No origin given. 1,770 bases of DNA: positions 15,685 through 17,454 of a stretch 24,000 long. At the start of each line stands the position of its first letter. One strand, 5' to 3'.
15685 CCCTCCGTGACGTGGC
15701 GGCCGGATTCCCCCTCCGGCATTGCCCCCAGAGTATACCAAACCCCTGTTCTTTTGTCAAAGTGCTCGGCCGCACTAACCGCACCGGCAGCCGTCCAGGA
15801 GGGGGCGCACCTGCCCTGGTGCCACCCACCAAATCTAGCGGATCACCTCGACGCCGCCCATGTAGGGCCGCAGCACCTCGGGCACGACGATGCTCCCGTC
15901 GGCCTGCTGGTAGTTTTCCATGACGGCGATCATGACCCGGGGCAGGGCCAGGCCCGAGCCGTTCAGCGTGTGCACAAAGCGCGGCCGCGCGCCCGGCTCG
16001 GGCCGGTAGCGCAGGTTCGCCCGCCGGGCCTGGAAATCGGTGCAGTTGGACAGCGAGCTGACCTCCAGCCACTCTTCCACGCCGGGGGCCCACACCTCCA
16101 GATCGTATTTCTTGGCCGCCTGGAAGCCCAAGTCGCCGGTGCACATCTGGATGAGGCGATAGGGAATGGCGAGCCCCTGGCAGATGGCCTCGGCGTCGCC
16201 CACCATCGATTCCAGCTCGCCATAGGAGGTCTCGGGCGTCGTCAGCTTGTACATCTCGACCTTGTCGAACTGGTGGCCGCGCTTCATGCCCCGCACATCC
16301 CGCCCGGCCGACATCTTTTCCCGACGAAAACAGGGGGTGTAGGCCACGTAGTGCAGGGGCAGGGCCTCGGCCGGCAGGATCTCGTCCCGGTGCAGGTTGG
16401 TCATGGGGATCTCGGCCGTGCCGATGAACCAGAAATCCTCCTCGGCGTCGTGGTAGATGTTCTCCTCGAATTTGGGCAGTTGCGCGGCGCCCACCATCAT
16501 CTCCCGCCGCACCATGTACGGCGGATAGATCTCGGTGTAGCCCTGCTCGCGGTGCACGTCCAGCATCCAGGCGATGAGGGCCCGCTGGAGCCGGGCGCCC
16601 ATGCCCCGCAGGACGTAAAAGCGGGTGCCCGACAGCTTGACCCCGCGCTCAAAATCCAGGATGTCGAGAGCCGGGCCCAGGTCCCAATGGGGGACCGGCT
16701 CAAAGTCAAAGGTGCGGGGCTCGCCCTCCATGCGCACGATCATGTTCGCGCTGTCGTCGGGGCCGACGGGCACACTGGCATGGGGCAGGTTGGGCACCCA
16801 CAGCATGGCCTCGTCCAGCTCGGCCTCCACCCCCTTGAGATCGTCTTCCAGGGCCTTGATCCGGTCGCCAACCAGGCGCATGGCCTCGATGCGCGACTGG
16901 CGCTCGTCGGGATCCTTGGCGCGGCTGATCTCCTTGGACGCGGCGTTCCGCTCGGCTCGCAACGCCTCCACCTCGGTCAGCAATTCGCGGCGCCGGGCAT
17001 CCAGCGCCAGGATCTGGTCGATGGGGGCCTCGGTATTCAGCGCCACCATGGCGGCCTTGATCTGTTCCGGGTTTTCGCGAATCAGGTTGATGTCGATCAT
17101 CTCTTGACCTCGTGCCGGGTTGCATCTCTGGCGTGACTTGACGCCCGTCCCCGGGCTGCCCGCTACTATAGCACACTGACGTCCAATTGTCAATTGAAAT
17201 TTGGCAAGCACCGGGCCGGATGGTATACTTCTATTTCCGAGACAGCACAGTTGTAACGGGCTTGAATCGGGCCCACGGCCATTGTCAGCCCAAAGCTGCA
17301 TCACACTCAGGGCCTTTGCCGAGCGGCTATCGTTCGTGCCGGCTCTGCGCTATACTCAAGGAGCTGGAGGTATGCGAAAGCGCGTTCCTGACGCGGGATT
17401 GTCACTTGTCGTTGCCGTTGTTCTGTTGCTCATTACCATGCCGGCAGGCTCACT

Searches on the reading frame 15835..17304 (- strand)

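Call 35: search_protein_families(library=pfam, proteins=[window:15835-17304:-], max_evalue=0.0001)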
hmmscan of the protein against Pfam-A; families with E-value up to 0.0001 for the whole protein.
window:15835-17304:- (489 aa): 2 families
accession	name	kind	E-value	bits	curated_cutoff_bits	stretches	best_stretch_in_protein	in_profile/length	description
PF00587.30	tRNA-synt_2b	-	8.5e-34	117.6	29.3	1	285-465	5-179/179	tRNA synthetase class II core domain (G, H, P, S and T)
PF02403.27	Seryl_tRNA_N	-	3.2e-27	95.3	28.2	1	69-174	1-108/108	Seryl-tRNA synthetase N-terminal domain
